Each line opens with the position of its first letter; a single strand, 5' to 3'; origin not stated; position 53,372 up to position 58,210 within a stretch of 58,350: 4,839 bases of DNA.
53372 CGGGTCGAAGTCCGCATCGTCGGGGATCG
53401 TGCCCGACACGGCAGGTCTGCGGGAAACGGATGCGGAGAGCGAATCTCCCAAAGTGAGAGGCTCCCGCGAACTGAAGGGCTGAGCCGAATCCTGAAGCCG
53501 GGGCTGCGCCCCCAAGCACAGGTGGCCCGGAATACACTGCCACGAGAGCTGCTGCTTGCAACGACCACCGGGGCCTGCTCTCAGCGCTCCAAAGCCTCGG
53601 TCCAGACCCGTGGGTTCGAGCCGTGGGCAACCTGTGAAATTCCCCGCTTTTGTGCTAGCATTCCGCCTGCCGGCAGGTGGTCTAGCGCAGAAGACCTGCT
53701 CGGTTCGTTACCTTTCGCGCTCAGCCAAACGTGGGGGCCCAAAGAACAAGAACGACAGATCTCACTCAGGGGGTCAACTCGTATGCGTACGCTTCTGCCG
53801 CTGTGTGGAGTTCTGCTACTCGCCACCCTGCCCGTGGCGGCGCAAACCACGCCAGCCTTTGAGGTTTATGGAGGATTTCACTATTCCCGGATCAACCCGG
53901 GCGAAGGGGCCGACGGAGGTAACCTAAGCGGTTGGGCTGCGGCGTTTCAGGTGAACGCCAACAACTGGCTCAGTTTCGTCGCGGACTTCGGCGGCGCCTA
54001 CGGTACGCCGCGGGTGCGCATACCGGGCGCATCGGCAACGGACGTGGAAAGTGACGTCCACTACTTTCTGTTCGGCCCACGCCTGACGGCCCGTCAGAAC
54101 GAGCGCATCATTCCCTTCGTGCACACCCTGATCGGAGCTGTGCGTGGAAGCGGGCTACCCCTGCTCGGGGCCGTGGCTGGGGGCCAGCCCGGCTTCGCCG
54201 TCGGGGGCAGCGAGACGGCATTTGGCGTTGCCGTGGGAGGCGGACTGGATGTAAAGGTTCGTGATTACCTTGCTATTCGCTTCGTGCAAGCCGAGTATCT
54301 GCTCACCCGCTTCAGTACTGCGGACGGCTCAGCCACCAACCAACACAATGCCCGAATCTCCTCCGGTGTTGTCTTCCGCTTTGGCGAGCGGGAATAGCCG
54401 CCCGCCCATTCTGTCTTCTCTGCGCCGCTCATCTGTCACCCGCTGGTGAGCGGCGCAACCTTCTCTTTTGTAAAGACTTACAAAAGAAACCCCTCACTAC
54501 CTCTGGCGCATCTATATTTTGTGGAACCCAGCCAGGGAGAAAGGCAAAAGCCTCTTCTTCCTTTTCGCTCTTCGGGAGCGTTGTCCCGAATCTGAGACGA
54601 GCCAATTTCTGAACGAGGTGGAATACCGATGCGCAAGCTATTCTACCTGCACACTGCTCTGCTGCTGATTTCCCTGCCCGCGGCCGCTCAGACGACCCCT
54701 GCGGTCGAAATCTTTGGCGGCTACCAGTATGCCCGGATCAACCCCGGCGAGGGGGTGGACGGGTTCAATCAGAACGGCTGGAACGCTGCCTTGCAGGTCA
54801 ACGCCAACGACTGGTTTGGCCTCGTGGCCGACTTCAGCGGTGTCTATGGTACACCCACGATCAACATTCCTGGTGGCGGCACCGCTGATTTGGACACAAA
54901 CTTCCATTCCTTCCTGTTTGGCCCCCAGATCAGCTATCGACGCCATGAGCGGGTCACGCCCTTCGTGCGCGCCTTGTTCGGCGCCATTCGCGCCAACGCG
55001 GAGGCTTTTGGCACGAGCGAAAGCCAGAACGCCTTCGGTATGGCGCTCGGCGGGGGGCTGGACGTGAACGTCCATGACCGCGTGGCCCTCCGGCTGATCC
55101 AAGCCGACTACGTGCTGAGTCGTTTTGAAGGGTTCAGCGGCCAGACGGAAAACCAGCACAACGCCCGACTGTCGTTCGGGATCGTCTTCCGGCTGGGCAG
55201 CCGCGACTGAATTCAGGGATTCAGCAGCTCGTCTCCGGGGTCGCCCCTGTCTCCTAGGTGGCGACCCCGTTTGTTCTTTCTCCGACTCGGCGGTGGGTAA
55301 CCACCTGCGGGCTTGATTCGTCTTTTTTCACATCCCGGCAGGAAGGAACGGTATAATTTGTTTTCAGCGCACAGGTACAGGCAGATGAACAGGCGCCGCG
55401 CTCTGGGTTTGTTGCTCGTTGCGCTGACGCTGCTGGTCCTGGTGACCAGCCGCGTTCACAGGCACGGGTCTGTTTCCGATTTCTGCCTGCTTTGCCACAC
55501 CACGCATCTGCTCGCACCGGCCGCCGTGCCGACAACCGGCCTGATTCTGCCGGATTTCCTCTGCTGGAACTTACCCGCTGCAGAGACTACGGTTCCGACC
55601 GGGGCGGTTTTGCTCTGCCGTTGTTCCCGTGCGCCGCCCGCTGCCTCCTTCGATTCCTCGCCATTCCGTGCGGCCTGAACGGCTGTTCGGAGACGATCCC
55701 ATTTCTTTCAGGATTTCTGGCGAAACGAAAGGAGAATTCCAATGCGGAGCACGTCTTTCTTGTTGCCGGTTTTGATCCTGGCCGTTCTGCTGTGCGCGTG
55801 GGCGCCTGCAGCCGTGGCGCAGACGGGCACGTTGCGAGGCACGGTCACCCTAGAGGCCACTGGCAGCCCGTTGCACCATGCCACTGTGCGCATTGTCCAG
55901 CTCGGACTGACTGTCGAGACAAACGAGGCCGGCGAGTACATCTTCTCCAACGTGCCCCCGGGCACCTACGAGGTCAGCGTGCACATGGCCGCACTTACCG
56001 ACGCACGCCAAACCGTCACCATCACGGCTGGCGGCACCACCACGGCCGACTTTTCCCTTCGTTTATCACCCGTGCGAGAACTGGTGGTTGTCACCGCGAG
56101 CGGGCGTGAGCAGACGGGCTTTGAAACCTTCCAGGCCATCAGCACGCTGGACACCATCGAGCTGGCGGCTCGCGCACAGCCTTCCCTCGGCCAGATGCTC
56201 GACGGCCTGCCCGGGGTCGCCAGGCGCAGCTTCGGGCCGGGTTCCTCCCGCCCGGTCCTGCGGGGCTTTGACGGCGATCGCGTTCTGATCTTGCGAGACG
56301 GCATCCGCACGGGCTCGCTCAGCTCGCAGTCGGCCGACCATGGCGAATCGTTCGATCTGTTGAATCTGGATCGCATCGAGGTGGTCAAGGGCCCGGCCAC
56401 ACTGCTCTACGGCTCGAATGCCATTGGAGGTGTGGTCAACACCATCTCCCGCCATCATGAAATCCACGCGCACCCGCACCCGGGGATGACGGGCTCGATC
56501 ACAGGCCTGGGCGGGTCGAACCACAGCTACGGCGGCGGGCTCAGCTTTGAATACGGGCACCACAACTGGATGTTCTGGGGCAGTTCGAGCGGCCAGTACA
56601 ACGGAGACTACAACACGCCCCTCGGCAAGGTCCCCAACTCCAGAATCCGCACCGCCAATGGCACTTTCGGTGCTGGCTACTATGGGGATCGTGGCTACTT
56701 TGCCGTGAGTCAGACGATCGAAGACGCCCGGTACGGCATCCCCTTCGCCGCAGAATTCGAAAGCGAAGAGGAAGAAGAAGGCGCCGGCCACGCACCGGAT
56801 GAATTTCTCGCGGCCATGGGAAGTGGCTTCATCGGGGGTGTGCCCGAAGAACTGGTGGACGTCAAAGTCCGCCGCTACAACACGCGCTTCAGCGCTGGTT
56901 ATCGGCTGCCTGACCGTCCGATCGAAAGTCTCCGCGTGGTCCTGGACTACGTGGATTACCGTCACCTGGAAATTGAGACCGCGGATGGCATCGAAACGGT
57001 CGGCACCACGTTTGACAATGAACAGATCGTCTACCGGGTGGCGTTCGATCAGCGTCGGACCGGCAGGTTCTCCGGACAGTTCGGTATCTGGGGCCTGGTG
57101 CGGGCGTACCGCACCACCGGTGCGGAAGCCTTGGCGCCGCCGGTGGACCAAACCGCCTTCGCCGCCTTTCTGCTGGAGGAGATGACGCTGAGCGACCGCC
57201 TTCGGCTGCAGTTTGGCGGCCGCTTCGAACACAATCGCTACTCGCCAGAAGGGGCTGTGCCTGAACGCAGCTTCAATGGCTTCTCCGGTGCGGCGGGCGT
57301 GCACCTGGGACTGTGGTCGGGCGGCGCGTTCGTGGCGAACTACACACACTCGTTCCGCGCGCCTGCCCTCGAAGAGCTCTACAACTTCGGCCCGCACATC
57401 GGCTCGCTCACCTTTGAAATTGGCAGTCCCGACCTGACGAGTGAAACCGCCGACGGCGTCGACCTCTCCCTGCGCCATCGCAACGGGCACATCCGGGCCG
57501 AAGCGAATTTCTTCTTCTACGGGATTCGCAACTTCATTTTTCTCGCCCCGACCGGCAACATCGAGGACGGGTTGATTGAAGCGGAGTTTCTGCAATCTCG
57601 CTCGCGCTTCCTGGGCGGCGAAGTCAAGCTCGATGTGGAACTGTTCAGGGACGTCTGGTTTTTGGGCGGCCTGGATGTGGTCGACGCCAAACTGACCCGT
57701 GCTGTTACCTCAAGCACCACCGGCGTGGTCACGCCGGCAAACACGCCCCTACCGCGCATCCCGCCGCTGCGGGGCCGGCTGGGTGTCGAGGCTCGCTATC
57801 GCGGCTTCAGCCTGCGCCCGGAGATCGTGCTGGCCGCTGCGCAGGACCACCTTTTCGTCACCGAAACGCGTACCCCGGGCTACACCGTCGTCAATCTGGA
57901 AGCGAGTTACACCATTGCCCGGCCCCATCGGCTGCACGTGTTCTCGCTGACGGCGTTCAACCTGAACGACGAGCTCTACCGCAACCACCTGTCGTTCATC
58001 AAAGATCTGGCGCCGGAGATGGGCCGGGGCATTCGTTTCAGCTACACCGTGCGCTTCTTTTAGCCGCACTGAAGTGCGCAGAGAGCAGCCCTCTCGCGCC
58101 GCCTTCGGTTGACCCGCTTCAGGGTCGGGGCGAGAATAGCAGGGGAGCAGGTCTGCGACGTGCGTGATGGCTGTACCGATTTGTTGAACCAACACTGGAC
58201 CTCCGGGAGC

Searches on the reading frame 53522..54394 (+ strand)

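Call 5: search_protein_families(library=pfam, proteins=[window:53522-54394:+], max_evalue=0.001)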
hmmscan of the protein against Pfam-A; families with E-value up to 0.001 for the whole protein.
window:53522-54394:+ (291 aa): 1 family
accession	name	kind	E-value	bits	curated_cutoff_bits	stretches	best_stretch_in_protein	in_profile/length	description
PF13505.12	OMP_b-brl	-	0.00011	22.9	28.7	1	97-287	5-175/175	Outer membrane protein beta-barrel domain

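Call 29: search_protein_families(library=pfam, proteins=[window:53522-54394:+], max_evalue=0.01)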
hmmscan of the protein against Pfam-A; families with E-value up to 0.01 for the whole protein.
window:53522-54394:+ (291 aa): 1 family
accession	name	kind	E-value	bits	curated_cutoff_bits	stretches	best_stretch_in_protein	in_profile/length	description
PF13505.12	OMP_b-brl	-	0.00011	22.9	28.7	1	97-287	5-175/175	Outer membrane protein beta-barrel domain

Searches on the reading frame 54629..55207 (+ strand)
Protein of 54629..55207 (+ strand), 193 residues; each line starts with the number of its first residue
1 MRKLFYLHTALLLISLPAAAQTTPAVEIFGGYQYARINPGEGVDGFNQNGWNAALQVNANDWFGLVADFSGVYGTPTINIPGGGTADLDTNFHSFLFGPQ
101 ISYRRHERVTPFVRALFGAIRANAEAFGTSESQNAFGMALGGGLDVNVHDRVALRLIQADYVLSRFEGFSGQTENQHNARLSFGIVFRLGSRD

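Call 29: search_protein_families(library=pfam, proteins=[window:54629-55207:+], max_evalue=0.01)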
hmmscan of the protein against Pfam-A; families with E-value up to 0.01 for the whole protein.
window:54629-55207:+ (193 aa): 1 family
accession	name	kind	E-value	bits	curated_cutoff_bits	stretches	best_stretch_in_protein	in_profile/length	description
PF13505.12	OMP_b-brl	-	5.6e-14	53.1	28.7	1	10-187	5-175/175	Outer membrane protein beta-barrel domain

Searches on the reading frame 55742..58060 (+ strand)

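Call 5: search_protein_families(library=pfam, proteins=[window:55742-58060:+], max_evalue=0.001)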
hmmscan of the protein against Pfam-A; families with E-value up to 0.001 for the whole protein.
window:55742-58060:+ (773 aa): 6 families
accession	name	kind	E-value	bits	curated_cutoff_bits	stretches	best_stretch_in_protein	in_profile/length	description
PF00593.30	TonB_dep_Rec_b-barrel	-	2.5e-34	120.3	27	1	379-741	59-436/436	TonB dependent receptor-like, beta-barrel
PF07715.20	Plug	-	4.8e-24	85.4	23.9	1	128-231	4-107/107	TonB-dependent Receptor Plug Domain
PF13620.12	CarboxypepD_reg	-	2.3e-15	57.1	32.3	1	30-106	1-81/82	Carboxypeptidase regulatory-like domain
PF13715.12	CarbopepD_reg_2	-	2.8e-10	40.5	32.2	1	32-109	2-79/88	CarboxypepD_reg-like domain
PF14686.12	fn3_3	-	3.8e-05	23.8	24.4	1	58-101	29-74/75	Polysaccharide lyase family 4, domain II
PF17210.9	SdrD_B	-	0.00086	19.9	29.7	0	56-91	40-73/112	SdrD B-like domain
